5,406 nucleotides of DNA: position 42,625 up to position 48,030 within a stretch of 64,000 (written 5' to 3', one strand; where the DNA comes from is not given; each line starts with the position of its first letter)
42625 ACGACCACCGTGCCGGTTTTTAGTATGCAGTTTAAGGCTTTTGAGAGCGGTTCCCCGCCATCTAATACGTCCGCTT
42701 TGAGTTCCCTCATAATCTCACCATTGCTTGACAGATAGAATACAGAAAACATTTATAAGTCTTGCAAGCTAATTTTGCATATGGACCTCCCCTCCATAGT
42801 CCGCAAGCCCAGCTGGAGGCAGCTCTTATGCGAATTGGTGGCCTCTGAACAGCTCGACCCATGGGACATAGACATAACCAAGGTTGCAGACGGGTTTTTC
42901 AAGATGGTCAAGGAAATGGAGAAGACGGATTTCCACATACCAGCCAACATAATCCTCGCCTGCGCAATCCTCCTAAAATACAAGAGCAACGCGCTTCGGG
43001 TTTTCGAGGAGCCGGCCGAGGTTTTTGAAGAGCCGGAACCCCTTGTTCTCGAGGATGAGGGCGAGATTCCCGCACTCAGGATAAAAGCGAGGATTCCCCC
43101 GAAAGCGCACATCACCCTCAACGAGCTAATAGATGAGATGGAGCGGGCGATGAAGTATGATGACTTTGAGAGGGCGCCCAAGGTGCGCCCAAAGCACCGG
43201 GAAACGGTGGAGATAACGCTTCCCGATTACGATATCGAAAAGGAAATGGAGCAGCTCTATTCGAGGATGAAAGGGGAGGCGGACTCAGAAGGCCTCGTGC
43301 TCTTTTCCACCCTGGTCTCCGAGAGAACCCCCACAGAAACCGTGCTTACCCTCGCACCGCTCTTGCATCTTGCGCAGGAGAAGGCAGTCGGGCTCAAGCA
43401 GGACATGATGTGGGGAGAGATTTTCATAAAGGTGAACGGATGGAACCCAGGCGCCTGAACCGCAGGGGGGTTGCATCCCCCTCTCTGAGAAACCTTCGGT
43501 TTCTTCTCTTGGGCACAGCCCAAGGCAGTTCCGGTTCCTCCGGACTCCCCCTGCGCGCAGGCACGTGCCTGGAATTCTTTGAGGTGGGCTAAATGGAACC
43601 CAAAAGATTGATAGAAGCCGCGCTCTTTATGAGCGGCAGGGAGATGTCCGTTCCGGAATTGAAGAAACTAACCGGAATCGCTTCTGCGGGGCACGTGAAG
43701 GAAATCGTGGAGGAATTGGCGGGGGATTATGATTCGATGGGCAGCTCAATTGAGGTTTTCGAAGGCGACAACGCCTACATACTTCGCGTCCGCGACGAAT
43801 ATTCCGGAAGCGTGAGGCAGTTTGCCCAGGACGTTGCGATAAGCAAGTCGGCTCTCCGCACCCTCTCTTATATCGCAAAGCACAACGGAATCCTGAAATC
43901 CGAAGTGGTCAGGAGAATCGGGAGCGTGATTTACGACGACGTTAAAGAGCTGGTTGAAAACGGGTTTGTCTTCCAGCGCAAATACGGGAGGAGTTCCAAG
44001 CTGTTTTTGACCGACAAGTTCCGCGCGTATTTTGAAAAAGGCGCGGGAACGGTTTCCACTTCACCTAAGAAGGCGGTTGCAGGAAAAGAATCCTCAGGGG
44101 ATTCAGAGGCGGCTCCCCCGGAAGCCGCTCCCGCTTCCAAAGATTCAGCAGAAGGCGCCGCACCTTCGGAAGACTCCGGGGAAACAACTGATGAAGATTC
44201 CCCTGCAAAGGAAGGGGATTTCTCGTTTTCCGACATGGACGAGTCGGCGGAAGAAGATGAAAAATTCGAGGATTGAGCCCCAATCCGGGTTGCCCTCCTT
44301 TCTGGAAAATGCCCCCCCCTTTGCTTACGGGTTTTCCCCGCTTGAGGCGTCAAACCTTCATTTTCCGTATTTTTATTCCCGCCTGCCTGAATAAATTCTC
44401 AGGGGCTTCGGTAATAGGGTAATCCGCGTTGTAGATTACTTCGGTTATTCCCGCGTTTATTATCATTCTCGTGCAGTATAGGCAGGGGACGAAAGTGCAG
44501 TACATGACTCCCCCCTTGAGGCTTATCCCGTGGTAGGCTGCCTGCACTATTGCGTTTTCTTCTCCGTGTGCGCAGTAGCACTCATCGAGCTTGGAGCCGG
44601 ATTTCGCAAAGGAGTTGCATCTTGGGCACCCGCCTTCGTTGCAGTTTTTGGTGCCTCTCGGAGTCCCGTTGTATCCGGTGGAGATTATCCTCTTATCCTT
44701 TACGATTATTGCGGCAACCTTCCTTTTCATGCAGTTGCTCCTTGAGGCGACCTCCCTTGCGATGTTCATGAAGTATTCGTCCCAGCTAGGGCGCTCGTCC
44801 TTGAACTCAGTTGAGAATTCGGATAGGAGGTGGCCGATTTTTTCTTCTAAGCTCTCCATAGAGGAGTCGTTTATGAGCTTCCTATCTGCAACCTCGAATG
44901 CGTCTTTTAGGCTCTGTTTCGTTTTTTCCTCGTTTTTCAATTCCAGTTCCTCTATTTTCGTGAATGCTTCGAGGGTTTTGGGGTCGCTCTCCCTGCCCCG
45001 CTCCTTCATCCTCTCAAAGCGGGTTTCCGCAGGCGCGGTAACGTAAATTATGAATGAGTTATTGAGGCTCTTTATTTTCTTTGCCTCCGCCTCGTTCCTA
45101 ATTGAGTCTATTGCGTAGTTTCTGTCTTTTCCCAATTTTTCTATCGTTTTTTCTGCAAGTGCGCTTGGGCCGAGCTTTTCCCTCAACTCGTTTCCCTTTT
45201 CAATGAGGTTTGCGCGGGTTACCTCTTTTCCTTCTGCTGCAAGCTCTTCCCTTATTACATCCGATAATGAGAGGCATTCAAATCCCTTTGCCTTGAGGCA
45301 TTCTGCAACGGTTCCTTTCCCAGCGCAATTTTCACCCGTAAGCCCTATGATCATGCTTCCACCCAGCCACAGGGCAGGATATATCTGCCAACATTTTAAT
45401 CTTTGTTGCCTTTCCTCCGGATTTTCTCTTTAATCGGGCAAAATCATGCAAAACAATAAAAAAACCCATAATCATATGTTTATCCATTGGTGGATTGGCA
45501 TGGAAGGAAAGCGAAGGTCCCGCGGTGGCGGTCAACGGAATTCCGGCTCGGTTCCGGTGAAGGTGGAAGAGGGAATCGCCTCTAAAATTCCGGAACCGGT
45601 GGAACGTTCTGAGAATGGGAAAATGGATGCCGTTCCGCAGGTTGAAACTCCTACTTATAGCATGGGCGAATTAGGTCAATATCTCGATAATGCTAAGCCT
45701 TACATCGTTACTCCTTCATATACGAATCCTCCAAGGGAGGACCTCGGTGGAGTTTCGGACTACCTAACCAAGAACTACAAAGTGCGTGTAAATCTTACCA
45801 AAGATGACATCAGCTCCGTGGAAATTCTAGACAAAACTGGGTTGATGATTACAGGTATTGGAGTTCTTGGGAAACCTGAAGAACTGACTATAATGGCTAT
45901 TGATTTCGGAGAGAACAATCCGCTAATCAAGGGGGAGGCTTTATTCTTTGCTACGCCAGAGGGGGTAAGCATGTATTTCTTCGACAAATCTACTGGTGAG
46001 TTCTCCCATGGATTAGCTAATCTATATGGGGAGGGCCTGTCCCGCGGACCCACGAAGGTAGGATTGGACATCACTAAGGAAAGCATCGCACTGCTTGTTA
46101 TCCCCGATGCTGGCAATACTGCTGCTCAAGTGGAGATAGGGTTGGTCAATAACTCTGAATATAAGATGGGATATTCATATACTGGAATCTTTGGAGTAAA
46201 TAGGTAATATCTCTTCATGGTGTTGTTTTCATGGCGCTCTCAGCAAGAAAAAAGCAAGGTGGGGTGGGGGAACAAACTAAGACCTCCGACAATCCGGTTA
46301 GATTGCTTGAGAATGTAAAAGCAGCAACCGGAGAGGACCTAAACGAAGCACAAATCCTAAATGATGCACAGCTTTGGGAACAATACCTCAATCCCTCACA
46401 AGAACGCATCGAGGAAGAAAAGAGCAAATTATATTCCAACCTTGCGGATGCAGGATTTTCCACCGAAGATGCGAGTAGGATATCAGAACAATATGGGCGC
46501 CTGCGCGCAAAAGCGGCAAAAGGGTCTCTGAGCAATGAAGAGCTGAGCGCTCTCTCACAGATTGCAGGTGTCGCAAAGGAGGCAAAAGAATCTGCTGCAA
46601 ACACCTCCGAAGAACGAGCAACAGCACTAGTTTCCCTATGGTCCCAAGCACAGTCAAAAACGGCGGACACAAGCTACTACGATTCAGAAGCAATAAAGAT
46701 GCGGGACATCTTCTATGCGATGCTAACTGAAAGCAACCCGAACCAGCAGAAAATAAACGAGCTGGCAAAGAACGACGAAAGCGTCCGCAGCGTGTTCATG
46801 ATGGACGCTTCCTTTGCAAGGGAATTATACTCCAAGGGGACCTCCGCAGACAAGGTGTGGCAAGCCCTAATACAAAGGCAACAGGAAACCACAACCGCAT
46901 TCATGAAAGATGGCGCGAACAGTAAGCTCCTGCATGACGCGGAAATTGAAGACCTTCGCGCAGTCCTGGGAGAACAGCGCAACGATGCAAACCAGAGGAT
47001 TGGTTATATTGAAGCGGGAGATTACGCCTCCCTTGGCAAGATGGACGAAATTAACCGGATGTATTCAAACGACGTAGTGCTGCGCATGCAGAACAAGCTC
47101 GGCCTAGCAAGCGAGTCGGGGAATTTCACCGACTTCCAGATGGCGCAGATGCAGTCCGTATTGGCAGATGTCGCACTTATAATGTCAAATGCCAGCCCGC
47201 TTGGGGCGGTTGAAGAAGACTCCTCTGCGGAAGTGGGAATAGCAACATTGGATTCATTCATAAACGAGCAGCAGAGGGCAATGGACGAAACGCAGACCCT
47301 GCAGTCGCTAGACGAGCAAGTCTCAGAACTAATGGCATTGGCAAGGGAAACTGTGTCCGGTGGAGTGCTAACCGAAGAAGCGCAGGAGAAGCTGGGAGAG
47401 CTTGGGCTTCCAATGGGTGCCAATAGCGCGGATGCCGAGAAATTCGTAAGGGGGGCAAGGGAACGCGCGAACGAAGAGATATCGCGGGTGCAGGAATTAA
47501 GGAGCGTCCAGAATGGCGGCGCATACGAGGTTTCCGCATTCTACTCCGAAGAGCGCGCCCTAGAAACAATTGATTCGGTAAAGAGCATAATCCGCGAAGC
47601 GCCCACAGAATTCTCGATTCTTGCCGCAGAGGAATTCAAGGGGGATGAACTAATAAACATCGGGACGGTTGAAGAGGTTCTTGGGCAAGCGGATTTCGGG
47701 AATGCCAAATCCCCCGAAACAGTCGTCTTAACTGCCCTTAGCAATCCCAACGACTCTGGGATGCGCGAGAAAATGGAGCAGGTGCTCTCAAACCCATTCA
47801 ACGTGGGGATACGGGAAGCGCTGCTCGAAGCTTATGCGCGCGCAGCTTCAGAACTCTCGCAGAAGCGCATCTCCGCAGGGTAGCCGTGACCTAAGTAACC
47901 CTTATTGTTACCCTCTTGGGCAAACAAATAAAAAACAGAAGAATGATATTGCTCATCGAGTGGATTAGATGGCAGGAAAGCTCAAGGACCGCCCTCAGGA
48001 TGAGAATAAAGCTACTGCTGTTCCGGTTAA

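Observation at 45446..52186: Duplicated two-gene cassette (A-B / A'-B') with unique gene C between the copies: no recognisable domains, candidate novel system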

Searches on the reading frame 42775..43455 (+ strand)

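Call 67: search_protein_families(library=pfam, proteins=[window:42775-43455:+], max_evalue=0.001)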
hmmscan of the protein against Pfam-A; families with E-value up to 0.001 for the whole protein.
window:42775-43455:+ (227 aa): 1 family
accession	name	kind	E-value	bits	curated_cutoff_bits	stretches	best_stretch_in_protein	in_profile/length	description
PF02616.19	SMC_ScpA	-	1.7e-13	51.6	24.6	1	21-219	1-230/232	Segregation and condensation protein ScpA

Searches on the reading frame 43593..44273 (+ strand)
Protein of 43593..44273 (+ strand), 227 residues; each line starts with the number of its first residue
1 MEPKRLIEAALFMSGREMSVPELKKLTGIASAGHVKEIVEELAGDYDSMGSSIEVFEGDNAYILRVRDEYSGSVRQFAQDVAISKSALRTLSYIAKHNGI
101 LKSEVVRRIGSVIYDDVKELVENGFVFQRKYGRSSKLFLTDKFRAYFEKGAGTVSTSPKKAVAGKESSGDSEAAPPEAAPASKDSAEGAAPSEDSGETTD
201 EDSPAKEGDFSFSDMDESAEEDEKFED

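Call 67: search_protein_families(library=pfam, proteins=[window:43593-44273:+], max_evalue=0.001)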
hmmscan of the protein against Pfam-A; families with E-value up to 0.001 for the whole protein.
window:43593-44273:+ (227 aa): 2 families
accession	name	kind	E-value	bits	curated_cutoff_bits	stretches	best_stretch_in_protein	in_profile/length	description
PF04079.22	SMC_ScpB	-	8.2e-25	87.7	27.4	1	6-148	2-150/160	Segregation and condensation complex subunit ScpB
PF22194.2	F-93_WHD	-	4.4e-05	23.9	28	1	92-142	4-61/62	F-93, winged-helix domain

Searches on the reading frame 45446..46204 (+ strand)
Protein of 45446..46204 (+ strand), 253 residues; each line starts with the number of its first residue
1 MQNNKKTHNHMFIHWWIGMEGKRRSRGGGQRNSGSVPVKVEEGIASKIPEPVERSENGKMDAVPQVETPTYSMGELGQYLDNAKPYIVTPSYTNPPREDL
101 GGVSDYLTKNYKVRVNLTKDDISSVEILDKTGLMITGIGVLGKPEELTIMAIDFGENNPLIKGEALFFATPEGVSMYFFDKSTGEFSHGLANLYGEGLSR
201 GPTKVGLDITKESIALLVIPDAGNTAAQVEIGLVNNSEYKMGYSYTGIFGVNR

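Call 5: search_protein_families(library=pfam, proteins=[window:45446-46204:+], max_evalue=1)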
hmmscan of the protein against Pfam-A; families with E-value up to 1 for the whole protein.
window:45446-46204:+ (253 aa): 0 families

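Call 8: search_protein_families(library=ncbifam, proteins=[window:45446-46204:+], max_evalue=1)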
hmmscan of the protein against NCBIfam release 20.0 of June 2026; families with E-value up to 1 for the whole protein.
window:45446-46204:+ (253 aa): 1 family
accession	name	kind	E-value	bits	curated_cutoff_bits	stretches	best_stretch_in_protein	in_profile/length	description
TIGR02699.1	archaeo_AfpA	hypoth_equivalog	0.11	12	192.45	1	89-147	116-170/174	archaeoflavoprotein AfpA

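Call 9: search_protein_families(library=phrogs, proteins=[window:45446-46204:+], max_evalue=1)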
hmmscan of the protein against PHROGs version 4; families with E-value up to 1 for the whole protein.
window:45446-46204:+ (253 aa): 0 families

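Call 70: search_protein_families(library=padloc, proteins=[window:45500-46204:+], max_evalue=1)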
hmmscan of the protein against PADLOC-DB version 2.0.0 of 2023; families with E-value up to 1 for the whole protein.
window:45500-46204:+ (235 aa): 0 families

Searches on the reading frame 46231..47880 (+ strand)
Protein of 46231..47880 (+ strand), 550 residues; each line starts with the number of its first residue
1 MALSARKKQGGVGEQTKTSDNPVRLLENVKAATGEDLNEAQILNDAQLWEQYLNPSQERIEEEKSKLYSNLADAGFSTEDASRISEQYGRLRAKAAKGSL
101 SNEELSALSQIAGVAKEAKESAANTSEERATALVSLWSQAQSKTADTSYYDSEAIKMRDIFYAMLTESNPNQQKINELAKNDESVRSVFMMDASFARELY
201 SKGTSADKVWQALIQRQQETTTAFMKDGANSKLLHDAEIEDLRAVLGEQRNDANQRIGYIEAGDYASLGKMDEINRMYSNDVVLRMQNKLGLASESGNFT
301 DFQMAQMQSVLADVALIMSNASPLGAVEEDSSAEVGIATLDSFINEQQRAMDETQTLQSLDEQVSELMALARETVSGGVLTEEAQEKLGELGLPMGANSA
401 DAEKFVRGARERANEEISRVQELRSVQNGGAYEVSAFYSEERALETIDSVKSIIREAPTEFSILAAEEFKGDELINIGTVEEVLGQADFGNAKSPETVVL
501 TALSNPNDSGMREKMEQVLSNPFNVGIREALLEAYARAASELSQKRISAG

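Call 5: search_protein_families(library=pfam, proteins=[window:46231-47880:+], max_evalue=1)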
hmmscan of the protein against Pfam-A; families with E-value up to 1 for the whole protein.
window:46231-47880:+ (550 aa): 2 families
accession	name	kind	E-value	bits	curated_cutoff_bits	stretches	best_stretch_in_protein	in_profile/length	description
PF25703.1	AcrF31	-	0.13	12.7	27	1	41-64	9-32/52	Anti-CRISPR protein F31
PF08928.15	PoNi_N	-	0.26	11.8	22.4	0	173-225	26-87/117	PoNe immunity protein (PoNi), N-terminal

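Call 8: search_protein_families(library=ncbifam, proteins=[window:46231-47880:+], max_evalue=1)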
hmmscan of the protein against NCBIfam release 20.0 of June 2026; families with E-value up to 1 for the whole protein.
window:46231-47880:+ (550 aa): 2 families
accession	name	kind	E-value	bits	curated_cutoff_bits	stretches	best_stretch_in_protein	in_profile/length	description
TIGR01657.1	P-ATPase-V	hypoth_equivalog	0.092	10.2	618.25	1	284-329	875-921/1055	ATP13A2 family polyamine export P-type ATPase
NF008584.2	PRK11546.1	equivalog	0.31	11.3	200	1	124-187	43-103/145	zinc resistance sensor/chaperone ZraP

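Call 9: search_protein_families(library=phrogs, proteins=[window:46231-47880:+], max_evalue=1)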
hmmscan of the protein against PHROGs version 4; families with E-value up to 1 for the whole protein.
window:46231-47880:+ (550 aa): 2 families
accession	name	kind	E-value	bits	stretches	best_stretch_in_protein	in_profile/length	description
phrog_17406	-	unknown function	0.18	13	1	41-64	9-32/52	-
phrog_5007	-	unknown function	0.37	12.1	1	79-158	33-110/140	-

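Call 70: search_protein_families(library=padloc, proteins=[window:46231-47880:+], max_evalue=1)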
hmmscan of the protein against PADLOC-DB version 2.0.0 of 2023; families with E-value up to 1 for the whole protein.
window:46231-47880:+ (550 aa): 0 families
